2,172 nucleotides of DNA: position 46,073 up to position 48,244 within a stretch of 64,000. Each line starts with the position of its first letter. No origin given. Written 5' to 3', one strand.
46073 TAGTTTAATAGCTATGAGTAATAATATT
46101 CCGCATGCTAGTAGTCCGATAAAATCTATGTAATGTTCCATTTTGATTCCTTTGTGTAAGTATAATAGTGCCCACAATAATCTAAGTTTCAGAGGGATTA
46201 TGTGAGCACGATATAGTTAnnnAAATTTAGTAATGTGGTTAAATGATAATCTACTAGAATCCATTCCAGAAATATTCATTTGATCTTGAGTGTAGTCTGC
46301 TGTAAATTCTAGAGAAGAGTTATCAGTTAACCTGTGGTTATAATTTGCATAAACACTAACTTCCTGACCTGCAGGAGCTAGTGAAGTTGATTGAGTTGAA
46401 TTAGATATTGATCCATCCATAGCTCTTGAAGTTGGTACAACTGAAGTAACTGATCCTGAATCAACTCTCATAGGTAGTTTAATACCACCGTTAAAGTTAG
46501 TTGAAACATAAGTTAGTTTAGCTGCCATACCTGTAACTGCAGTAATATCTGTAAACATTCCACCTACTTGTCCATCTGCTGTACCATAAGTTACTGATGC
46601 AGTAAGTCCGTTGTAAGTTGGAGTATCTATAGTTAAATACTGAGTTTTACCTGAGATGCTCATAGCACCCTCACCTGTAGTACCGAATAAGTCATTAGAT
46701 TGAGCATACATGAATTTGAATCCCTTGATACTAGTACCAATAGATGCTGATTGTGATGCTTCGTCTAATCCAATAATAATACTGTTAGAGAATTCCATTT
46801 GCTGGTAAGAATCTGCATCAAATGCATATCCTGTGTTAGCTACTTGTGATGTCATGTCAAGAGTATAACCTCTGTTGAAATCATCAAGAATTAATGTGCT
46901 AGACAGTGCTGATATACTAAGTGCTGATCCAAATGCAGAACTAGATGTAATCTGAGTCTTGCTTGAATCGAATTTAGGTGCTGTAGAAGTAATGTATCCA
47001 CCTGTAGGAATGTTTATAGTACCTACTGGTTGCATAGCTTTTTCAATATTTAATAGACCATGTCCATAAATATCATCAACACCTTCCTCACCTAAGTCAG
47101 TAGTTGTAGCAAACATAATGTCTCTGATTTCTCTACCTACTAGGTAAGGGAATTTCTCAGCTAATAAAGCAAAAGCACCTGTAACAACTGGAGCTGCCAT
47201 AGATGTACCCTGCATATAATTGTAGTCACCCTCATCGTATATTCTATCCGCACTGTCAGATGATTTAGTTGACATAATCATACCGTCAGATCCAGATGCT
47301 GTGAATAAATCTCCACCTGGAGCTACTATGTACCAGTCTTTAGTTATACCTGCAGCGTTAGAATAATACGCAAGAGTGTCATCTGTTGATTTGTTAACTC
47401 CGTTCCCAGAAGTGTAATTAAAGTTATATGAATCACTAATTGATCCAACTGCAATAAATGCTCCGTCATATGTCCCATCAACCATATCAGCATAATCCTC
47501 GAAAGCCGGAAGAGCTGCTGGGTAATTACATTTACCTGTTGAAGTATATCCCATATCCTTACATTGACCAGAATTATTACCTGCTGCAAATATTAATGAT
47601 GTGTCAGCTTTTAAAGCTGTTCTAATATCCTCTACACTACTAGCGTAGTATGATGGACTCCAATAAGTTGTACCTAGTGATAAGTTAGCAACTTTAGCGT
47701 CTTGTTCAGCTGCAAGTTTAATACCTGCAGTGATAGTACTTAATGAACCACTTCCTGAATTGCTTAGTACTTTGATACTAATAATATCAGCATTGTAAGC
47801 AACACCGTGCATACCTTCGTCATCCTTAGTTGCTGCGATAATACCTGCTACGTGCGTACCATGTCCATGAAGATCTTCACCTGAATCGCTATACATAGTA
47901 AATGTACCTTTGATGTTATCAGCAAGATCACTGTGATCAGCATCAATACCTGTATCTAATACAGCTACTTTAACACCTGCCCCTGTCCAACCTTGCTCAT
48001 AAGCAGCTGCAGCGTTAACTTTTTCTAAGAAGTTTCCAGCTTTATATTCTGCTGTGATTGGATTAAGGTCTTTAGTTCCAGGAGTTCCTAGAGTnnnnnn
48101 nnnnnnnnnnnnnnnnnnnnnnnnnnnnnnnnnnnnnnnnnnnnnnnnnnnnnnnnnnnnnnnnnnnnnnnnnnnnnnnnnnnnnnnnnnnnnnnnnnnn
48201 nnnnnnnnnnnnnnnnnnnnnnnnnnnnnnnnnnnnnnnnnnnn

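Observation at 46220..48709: Phage-encoded secreted subtilase (S8) with autotransporter-like C-terminus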

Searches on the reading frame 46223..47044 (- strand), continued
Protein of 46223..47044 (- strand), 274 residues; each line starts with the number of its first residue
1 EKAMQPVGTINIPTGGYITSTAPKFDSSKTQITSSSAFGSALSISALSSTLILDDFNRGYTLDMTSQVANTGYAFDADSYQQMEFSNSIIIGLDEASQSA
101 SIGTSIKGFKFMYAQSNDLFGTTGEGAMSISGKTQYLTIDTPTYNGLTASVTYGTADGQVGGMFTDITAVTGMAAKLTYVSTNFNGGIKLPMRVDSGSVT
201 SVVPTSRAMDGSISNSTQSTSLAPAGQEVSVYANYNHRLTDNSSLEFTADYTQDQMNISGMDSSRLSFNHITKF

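Call 73: search_protein_families(library=pfam, proteins=[P0148, P0150, P0155, P0162, P0168, P0172, P0174, P0176, P0185, P0191], max_evalue=0.01)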
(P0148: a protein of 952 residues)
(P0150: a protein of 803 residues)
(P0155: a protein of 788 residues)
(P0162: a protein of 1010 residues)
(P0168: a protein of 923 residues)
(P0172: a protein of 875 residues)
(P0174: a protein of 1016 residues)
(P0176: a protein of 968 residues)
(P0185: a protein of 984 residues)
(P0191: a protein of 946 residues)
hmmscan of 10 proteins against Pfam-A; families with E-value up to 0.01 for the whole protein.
P0148 (952 aa): 8 families
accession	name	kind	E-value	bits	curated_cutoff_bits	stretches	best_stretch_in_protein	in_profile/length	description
PF00082.27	Peptidase_S8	-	1.3e-58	199.1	21.8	1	289-549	1-288/288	Subtilase family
PF12796.13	Ank_2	-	1.9e-23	83.3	27.3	2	90-150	19-77/90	Ankyrin repeats (3 copies)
PF00023.36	Ank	-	2.9e-22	77.9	21.1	2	99-130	1-32/33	Ankyrin repeat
PF13637.12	Ank_4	-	1.1e-20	73.7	22.7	3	39-87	3-50/50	Ankyrin repeats (many copies)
PF13857.12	Ank_5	-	1.5e-15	57.5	27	2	55-105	3-54/56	Ankyrin repeats (many copies)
PF13606.12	Ank_3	-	9.3e-15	53.5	22.3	1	99-126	1-28/30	Ankyrin repeat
PF04966.18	OprB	-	3.9e-05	23.6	22.9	1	858-947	288-367/372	Carbohydrate-selective porin, OprB family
PF23745.1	ANK_LRRK2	-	0.0027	18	27.5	1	69-150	33-110/130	LRRK2 ANK repeat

P0150 (803 aa): 1 family
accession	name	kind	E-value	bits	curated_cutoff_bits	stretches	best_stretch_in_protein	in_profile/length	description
PF00082.27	Peptidase_S8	-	4.3e-42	144.8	21.8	1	130-390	1-288/288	Subtilase family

P0155 (788 aa): 2 families
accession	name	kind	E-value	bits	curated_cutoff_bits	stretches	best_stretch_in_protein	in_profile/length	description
PF00082.27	Peptidase_S8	-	3.7e-51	174.6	21.8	1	97-362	1-288/288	Subtilase family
PF04966.18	OprB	-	0.0022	17.9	22.9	1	675-788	267-372/372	Carbohydrate-selective porin, OprB family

P0162 (1010 aa): 1 family
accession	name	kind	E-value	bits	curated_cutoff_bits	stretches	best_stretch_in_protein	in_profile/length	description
PF00082.27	Peptidase_S8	-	8.7e-56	189.8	21.8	1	314-592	3-288/288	Subtilase family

P0168 (923 aa): 9 families
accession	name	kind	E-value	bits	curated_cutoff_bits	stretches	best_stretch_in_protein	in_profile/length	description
PF00082.27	Peptidase_S8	-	9.2e-58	196.3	21.8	1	265-524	1-288/288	Subtilase family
PF12796.13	Ank_2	-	1.4e-35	122.1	27.3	2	36-124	5-90/90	Ankyrin repeats (3 copies)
PF13637.12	Ank_4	-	1.3e-31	108.4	22.7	3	65-114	1-50/50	Ankyrin repeats (many copies)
PF00023.36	Ank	-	2.8e-27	93.7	21.1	2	94-124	2-32/33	Ankyrin repeat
PF13857.12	Ank_5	-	3.3e-25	88.3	27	2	80-134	1-56/56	Ankyrin repeats (many copies)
PF13606.12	Ank_3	-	8.1e-22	75.1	22.3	2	94-122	2-30/30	Ankyrin repeat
PF23745.1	ANK_LRRK2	-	2.1e-05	24.8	27.5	1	32-116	35-115/130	LRRK2 ANK repeat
PF24521.3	Ank_KRIT1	-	0.00015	22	80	1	60-146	17-104/149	KRIT1 ankyrin-repeats domain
PF11929.14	DUF3447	-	0.0083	16.5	26.9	0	61-141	6-71/76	Domain of unknown function (DUF3447)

P0172 (875 aa): 1 family
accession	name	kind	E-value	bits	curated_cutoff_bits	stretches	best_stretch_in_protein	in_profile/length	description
PF00082.27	Peptidase_S8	-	9.6e-50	169.9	21.8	1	190-458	1-288/288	Subtilase family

P0174 (1016 aa): 6 families
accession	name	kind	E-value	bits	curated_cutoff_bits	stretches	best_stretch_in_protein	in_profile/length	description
PF00082.27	Peptidase_S8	-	9.7e-30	104.3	21.8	1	285-608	1-288/288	Subtilase family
PF12796.13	Ank_2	-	1.1e-10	42.3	27.3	1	76-156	2-79/90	Ankyrin repeats (3 copies)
PF13857.12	Ank_5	-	3.4e-09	37.3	27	2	90-144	1-56/56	Ankyrin repeats (many copies)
PF13637.12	Ank_4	-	7.1e-09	36.2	22.7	1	86-123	12-49/50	Ankyrin repeats (many copies)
PF13606.12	Ank_3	-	2.7e-07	30.7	22.3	0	103-130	1-28/30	Ankyrin repeat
PF00023.36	Ank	-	2.9e-05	24.6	21.1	0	103-134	1-32/33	Ankyrin repeat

P0176 (968 aa): 6 families
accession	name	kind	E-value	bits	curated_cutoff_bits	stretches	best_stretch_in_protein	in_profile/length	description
PF00082.27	Peptidase_S8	-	1.8e-57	195.3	21.8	1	280-545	1-288/288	Subtilase family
PF12796.13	Ank_2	-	1.6e-21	77.1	27.3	2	69-149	2-79/90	Ankyrin repeats (3 copies)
PF13637.12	Ank_4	-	1.1e-10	42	22.7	1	72-117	5-50/50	Ankyrin repeats (many copies)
PF00023.36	Ank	-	1.9e-10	40.9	21.1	1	97-127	2-32/33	Ankyrin repeat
PF13606.12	Ank_3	-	1e-06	29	22.3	0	97-122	2-27/30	Ankyrin repeat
PF13857.12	Ank_5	-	4.4e-06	27.4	27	1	84-137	2-56/56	Ankyrin repeats (many copies)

P0185 (984 aa): 7 families
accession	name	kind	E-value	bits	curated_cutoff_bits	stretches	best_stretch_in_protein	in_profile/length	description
PF00082.27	Peptidase_S8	-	1.5e-54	185.7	21.8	1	284-582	1-288/288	Subtilase family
PF12796.13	Ank_2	-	1.9e-19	70.5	27.3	2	109-170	16-74/90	Ankyrin repeats (3 copies)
PF00023.36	Ank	-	9e-18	63.8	21.1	2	122-154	1-33/33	Ankyrin repeat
PF13637.12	Ank_4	-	2.2e-15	56.8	22.7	3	94-143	1-50/50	Ankyrin repeats (many copies)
PF13606.12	Ank_3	-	3.5e-13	48.7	22.3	0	123-150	2-29/30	Ankyrin repeat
PF13857.12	Ank_5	-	4.4e-12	46.5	27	2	109-163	1-56/56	Ankyrin repeats (many copies)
PF24521.3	Ank_KRIT1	-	4.1e-06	27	80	1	57-166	18-128/149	KRIT1 ankyrin-repeats domain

P0191 (946 aa): 4 families
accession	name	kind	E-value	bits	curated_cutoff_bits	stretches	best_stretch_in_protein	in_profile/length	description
PF00082.27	Peptidase_S8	-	2.9e-45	155.2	21.8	1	241-538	2-288/288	Subtilase family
PF12796.13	Ank_2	-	4.1e-07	30.9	27.3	1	34-122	1-83/90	Ankyrin repeats (3 copies)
PF13857.12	Ank_5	-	0.0028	18.4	27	0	59-105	9-55/56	Ankyrin repeats (many copies)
PF00023.36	Ank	-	0.0039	17.9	21.1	0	65-96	2-32/33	Ankyrin repeat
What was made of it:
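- Closest known: Generic outer-membrane beta-barrels. Same: Two relatives give weak OprB family hits over the last strands (P0148 above the Pfam cut-off, P0155 below it; call 73).
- Two relatives give in-register weak hits to the last strands of the OprB porin family (P0148 E 3.9e-5, above the Pfam cut-off; P0155 below it, 17.9 vs 22.9 bits; call 73). The weak sequence link is to a porin family (OprB), not to translocators (call 73).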

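Call 86: search_dna_similar(query=window:46223-47044:-, collection=plasmids, mode=protein, max_evalue=0.001, max_rows=15)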
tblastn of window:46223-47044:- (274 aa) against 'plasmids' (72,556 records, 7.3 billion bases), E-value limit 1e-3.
No match.

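Call 87: search_dna_similar(query=window:46223-47044:-, collection=phages, mode=protein, max_evalue=0.001, max_rows=15)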
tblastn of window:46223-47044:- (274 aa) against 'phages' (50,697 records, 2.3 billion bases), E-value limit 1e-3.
No match.
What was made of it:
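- Tried and rejected: tblastn of the barrel against 50,697 phage and 72,556 plasmid records found no match (calls 86, 87).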

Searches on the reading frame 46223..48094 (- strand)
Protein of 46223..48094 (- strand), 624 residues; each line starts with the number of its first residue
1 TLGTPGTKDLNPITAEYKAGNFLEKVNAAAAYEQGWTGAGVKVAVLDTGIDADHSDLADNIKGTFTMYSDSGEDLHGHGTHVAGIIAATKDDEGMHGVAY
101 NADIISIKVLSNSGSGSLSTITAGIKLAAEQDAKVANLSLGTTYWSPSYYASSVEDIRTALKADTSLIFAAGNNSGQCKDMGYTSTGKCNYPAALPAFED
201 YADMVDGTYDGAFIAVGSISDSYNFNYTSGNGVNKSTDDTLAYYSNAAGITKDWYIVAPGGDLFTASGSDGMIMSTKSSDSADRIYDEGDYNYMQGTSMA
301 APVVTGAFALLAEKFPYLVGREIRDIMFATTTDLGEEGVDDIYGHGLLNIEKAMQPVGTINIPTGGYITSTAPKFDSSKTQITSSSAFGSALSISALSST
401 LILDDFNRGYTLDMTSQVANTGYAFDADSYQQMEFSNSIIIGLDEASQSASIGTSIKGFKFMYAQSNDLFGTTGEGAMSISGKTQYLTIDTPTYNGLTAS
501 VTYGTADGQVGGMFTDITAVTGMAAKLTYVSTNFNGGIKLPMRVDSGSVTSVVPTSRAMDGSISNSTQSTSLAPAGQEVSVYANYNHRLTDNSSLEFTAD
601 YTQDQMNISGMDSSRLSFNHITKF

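Call 105: search_dna_similar(query=window:46223-48094:-, collection=phages, mode=protein, max_evalue=0.00001, max_rows=60, rows=spread)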
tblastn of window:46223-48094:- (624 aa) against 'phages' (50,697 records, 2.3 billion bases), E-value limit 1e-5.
Records with a match: 80; places in all: 80; records where one place covers at least 80% of the query: 0.
Best place of each record, by identity: <60% 80.
By first word of the organism name: Bacillus 52; Bacteriophage 17; Staphylococcus 3; Agrobacterium 2; Acinetobacter 2; Pseudomonas 1; Moorella 1; Caudoviricetes 1; Sinorhizobium 1.
By host as written in the record: - 20; Bacillus anthracis Sterne 10; Bacillus anthracis 7; Bacillus subtilis 7; Bacillus cereus 6; Bacillus subtilis W-23-S(r); Bacillus licheniformis ATCC 9945a 2; Bacillus sp. 2; Bacillus subtilis Goe3 2; and 19 more.
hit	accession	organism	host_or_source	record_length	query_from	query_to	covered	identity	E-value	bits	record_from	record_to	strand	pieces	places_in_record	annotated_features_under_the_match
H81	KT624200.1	Bacillus phage SP-15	Bacillus subtilis W-23-S(r); Bacillus ...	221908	26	364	54%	29.8%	2e-16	90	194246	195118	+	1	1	protease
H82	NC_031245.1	Bacillus phage SP-15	Bacillus subtilis W-23-S(r); Bacillus ...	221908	26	364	54%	29.8%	2e-16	90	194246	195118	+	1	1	protease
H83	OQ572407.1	Pseudomonas phage Y5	Pseudomonas aeruginosa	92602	14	381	59%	26.9%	7e-16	88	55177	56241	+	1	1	record has no annotation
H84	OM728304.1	Bacillus phage vB_BsuM-Goe27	Bacillus subtilis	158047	23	326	49%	32.5%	1e-25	119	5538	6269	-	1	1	hypothetical protein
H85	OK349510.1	Bacillus phage BM-P1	Bacillus sp.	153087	23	326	49%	32.5%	2e-25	118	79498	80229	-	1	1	hypothetical protein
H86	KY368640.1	Bacillus phage vB_BsuM-Goe3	Bacillus subtilis Goe3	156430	23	326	49%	32.2%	4e-25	117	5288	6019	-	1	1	putative peptidase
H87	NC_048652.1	Bacillus phage vB_BsuM-Goe3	Bacillus subtilis Goe3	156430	23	326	49%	32.2%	4e-25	117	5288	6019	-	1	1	protease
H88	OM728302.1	Bacillus phage vB_BsuM-Goe24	Bacillus subtilis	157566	23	326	49%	32.2%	5e-25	117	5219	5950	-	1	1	hypothetical protein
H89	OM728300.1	Bacillus phage vB_BsuM-Goe17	Bacillus subtilis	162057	23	326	49%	32.2%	1e-24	115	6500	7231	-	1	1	hypothetical protein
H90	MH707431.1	Bacillus phage BSP14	Bacillus subtilis ATCC 14593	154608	23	326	49%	32.2%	1e-24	115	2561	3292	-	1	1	putative peptidase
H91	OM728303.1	Bacillus phage vB_BsuM-Goe25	Bacillus subtilis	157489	23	326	49%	31.8%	5e-25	117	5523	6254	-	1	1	hypothetical protein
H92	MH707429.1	Bacillus phage BSP12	Bacillus subtilis ATCC 21336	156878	23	326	49%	31.8%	2e-24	115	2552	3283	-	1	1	serine protease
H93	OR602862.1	Moorella phage MTATph1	Moorella thermoacetica DSM 103132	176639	38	354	51%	30.3%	2e-24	115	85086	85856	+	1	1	protease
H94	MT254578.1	Bacillus phage Izhevsk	Bacillus cereus VKM B-370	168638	38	354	51%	30.0%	6e-17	91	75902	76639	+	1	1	serine peptidase S8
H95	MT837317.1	Bacteriophage sp.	human fecal samples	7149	26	349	52%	29.1%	8e-12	75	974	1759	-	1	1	record has no annotation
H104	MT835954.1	Bacteriophage sp.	human fecal samples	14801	2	355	57%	26.3%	6e-9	66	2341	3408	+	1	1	record has no annotation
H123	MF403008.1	Agrobacterium phage Atu_ph07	Agrobacterium tumefaciens C58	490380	38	332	47%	27.7%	5e-10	69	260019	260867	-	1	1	extracellular serine proteinase precursor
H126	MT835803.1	Bacteriophage sp.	human fecal samples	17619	24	334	50%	25.7%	2e-13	80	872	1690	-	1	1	record has no annotation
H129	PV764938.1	Sinorhizobium phage Phosso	Sinohrizobium meliloti NRRL L-50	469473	38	332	47%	25.3%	2e-6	58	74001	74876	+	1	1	S8 family peptidase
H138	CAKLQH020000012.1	Acinetobacter phage MD-2021a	not known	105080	26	141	19%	35.8%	4e-9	66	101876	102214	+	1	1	Extracellular serine proteinase precursor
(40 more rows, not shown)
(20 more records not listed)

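Call 106: get_annotated_region(hit=H123, flank=2500)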
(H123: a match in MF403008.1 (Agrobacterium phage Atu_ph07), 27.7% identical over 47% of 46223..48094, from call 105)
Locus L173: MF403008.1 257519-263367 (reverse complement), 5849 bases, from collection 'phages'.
description: Agrobacterium phage Atu_ph07, complete genome.
organism: Agrobacterium phage Atu_ph07 (NCBI taxid 2024264)
taxonomy: Viruses; Duplodnaviria; Heunggongvirae; Uroviricota; Caudoviricetes; Polybotosvirus; Polybotosvirus Atuph07
host: Agrobacterium tumefaciens C58; source: -; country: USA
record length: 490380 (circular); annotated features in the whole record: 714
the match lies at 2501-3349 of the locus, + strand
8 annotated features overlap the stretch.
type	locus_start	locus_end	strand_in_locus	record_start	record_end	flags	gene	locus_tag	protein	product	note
CDS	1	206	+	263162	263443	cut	-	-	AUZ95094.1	hypothetical protein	-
CDS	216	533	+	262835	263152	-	-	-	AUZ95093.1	hypothetical protein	-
CDS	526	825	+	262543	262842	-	-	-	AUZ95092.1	hypothetical protein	-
CDS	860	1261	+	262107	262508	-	-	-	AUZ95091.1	hypothetical protein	-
CDS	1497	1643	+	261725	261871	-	-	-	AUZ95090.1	hypothetical protein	-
CDS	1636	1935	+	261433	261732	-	-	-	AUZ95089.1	hypothetical protein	-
CDS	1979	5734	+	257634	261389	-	-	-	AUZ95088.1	extracellular serine proteinase precursor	-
CDS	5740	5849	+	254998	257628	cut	-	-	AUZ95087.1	hypothetical protein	-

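Call 107: get_annotated_region(hit=H129, flank=2500)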
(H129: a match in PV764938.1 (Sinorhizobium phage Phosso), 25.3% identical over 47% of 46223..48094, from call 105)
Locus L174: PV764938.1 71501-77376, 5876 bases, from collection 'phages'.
description: Sinorhizobium phage Phosso, complete genome.
organism: Sinorhizobium phage Phosso (NCBI taxid 3435197)
taxonomy: Viruses
host: Sinohrizobium meliloti NRRL L-50; source: soil; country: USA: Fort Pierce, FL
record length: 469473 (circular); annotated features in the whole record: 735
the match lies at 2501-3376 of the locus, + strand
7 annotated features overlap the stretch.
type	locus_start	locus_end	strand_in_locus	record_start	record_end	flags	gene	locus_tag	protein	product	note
CDS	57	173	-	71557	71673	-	-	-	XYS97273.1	hypothetical protein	114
CDS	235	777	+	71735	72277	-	-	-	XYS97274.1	hypothetical protein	115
CDS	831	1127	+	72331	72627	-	-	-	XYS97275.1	hypothetical protein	116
CDS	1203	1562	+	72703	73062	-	-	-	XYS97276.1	hypothetical protein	117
CDS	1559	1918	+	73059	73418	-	-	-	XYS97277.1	hypothetical protein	118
CDS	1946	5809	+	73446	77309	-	-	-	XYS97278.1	S8 family peptidase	119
CDS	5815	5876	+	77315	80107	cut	-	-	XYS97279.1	hypothetical protein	120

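Call 108: get_annotated_region(hit=H138, flank=2500)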
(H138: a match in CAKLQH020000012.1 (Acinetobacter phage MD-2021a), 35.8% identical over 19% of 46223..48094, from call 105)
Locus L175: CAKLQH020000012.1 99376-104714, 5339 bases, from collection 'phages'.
description: Acinetobacter phage MD-2021a strain 5899STDY8049191 genome assembly, contig: ERS3583567SCcontig000012, whole genome shotgun sequence.
organism: Acinetobacter phage MD-2021a (NCBI taxid 2899278)
taxonomy: Viruses; Duplodnaviria; Heunggongvirae; Uroviricota; Caudoviricetes
host: -; source: not known; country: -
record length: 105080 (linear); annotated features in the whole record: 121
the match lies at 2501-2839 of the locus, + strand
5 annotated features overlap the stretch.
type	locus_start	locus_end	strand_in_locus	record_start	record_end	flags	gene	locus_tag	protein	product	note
CDS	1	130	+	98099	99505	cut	pheP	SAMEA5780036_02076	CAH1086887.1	phenylalanine transporter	-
CDS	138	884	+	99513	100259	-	-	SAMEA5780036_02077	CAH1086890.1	Alpha/beta hydrolase family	-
CDS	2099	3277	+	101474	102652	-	-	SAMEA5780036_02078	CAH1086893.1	Extracellular serine proteinase precursor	-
CDS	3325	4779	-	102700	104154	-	ychM_2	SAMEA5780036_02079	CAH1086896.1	putative sulfate transporter YchM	-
CDS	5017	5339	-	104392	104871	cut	-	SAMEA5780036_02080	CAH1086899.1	Uncharacterised ACR, COG2135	-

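Call 109: get_annotated_region(hit=H104, flank=2500)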
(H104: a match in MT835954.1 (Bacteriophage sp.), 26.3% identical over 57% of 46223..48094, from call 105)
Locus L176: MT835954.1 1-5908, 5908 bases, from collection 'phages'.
description: UNVERIFIED: Bacteriophage sp. clone scaffold_1040 genomic sequence.
organism: Bacteriophage sp. (NCBI taxid 38018)
taxonomy: Viruses
host: -; source: human fecal samples; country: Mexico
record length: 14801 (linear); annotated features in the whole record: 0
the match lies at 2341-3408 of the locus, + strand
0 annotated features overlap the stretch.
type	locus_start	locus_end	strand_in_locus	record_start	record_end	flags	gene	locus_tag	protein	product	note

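Call 110: get_annotated_region(hit=H126, flank=2500)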
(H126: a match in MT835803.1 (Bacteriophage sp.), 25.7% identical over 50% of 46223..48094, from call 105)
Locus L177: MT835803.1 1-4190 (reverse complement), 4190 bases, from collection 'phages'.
description: UNVERIFIED: Bacteriophage sp. clone scaffold_723 genomic sequence.
organism: Bacteriophage sp. (NCBI taxid 38018)
taxonomy: Viruses
host: -; source: human fecal samples; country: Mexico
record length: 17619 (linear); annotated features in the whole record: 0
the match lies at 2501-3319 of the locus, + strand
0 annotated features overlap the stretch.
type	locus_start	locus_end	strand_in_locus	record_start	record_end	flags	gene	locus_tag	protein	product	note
